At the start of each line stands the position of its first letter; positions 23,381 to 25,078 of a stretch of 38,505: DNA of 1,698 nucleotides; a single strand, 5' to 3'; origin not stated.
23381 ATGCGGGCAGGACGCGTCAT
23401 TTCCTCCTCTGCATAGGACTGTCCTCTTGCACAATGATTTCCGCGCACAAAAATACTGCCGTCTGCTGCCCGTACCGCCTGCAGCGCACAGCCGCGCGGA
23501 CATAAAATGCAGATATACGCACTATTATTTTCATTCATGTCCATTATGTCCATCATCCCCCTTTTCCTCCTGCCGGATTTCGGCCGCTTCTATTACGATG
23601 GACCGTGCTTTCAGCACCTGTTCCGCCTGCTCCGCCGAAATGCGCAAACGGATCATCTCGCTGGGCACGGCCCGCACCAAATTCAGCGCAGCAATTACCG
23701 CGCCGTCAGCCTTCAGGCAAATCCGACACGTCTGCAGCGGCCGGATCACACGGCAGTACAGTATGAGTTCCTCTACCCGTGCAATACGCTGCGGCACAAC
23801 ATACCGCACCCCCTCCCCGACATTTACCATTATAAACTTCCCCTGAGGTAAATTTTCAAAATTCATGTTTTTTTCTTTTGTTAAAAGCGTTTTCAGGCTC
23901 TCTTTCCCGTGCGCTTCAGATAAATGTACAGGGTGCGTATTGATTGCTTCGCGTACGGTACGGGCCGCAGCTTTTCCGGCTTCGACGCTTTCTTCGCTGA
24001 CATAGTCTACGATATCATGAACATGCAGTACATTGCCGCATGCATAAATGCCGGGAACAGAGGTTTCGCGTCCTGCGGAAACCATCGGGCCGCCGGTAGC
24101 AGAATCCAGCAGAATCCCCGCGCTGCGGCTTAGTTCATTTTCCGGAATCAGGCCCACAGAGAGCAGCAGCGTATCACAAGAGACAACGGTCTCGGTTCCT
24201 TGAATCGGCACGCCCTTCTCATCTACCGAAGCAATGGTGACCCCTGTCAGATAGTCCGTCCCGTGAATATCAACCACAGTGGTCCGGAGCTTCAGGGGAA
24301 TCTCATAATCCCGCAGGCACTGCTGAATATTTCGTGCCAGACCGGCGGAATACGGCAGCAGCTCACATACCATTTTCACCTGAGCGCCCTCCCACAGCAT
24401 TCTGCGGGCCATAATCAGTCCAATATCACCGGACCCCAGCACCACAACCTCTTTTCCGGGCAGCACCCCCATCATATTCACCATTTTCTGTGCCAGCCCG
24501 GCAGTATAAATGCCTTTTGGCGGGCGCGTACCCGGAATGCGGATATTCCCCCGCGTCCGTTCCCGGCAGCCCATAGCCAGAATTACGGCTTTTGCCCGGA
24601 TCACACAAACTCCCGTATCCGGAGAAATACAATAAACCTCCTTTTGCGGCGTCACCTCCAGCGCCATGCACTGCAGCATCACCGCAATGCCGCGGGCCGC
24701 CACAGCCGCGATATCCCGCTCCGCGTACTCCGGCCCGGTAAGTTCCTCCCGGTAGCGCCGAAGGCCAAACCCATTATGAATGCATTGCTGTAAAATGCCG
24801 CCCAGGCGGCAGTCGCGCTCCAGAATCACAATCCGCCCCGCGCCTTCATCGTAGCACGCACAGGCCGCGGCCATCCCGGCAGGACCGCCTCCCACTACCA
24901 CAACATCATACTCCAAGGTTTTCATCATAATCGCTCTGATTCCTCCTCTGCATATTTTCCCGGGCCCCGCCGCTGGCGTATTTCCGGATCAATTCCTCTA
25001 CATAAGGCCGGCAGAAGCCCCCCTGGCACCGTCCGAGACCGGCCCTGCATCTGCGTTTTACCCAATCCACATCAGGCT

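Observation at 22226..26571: Self-contained glycerol-3-phosphate dehydrogenase operon with a leader attenuator and glpP at the 3' end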

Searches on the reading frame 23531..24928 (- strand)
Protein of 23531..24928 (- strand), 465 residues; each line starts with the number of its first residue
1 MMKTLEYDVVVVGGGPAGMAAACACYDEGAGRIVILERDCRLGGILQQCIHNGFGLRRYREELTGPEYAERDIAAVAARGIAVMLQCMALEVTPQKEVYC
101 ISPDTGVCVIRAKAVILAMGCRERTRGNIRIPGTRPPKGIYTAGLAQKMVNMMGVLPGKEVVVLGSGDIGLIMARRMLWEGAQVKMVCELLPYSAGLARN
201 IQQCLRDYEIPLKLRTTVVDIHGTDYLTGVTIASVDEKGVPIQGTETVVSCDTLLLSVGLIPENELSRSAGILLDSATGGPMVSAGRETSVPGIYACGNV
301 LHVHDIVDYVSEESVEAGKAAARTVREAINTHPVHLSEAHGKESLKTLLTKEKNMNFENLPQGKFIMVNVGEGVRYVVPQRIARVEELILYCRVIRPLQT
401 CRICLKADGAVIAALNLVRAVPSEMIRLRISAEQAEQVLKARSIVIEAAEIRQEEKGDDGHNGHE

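Call 3: search_protein_families(library=pfam, proteins=[window:23531-24928:-], max_evalue=0.01)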
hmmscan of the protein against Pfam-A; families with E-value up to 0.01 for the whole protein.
window:23531-24928:- (465 aa): 10 families
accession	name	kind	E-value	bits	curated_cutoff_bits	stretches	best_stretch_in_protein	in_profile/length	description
PF07992.20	Pyr_redox_2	-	1.2e-27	97.5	26.1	1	7-304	1-278/291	Pyridine nucleotide-disulphide oxidoreductase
PF13738.12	Pyr_redox_3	-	5.3e-14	52.6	30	2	60-298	75-305/305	Pyridine nucleotide-disulphide oxidoreductase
PF00890.30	FAD_binding_2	-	1.6e-07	31.3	20.4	1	8-44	1-36/414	FAD binding domain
PF12831.13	FAD_oxidored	-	8.5e-07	29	27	1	8-46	1-38/416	FAD dependent oxidoreductase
PF00070.33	Pyr_redox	-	2.2e-06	28.5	22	1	161-232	2-79/82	Pyridine nucleotide-disulphide oxidoreductase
PF13450.12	NAD_binding_8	-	7.8e-06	26.5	21.9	1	11-47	1-36/68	NAD(P)-binding Rossmann-like domain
PF01946.23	Thi4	-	3.4e-05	23.6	26.2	1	2-44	13-55/235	Thi4 family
PF13241.12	NAD_binding_7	-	7.2e-05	23.8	22.1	0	156-194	5-41/104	Putative NAD(P)-binding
PF03486.20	HI0933_like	-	9.7e-05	22.4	50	1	8-43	2-36/244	HI0933-like protein Rossmann domain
PF01494.25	FAD_binding_3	-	0.0026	17.5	22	0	6-35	1-30/349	FAD binding domain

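Call 10: search_protein_families(library=ncbifam, proteins=[window:23531-24928:-], max_evalue=0.001)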
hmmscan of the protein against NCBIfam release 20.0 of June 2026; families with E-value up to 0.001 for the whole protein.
window:23531-24928:- (465 aa): 68 families (the best 25 are shown)
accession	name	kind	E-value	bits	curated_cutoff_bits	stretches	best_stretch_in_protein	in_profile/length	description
TIGR01372.1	soxA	subfamily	1.1e-19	69.8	1164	1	7-340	169-497/996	sarcosine oxidase subunit alpha family protein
TIGR01292.1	TRX_reduct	equivalog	1.9e-19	69.6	343.45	1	7-324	1-295/300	thioredoxin-disulfide reductase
NF009410.0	PRK12771.1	subfamily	7.5e-15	54.5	516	1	9-340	141-456/566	NAD(P)-binding protein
TIGR03140.1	AhpF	equivalog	1.2e-14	53.7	502.9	1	5-303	211-489/515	alkyl hydroperoxide reductase subunit F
TIGR04018.1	Bthiol_YpdA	hypoth_equivalog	1.7e-14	53.3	339.9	1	88-325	92-313/316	YpdA family putative bacillithiol disulfide reductase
TIGR01350.1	lipoamide_DH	equivalog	1.4e-12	47.1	408.8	1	108-331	128-339/461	dihydrolipoyl dehydrogenase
NF009454.0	PRK12814.1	equivalog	5.5e-12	44.9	916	1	8-336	195-507/657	putative NADPH-dependent glutamate synthase small subunit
NF042949.2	3PPDioc_HcaD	equivalog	1.4e-11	43.8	450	1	112-331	99-307/386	3-phenylpropionate/cinnamic acid dioxygenase ferredoxin--NAD(+) reductase subunit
NF003585.0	PRK05249.1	equivalog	3.9e-11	42.2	465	1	2-53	2-49/464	Si-specific NAD(P)(+) transhydrogenase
TIGR01317.1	GOGAT_sm_gam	subfamily_domain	3.6e-10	39.3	447.7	1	8-84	145-211/485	glutamate synthase small subunit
TIGR03385.1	CoA_CoA_reduc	equivalog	5.5e-10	38.6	578.8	1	156-312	147-294/439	CoA-disulfide reductase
NF041682.1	ant_diox_AndAa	equivalog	9.6e-10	37.7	650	1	74-302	67-280/406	anthranilate 1,2-dioxygenase system ferredoxin--NAD(+) reductase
TIGR02053.1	MerA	equivalog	2.3e-09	36.8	454.45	1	105-325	123-332/465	mercury(II) reductase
TIGR03315.1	Se_ygfK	equivalog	3.4e-09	34.7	835.3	1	7-331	538-843/1012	putative selenate reductase subunit YgfK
NF007123.0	PRK09564.1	equivalog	6.1e-09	35.1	458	1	157-309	148-292/444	CoA-disulfide reductase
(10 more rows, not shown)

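Call 68: search_solved_structures(query=window:23531-24928:-, max_evalue=1e-10)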
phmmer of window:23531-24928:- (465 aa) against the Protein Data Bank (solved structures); distinct sequences matched with E-value up to 1e-10: 2.
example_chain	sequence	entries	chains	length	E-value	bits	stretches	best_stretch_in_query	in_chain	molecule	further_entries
7jyp_A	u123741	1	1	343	8.2e-18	67.7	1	7-309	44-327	Thioredoxin reductase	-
3cty_A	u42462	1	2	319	6.1e-13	51.7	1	3-301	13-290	Thioredoxin reductase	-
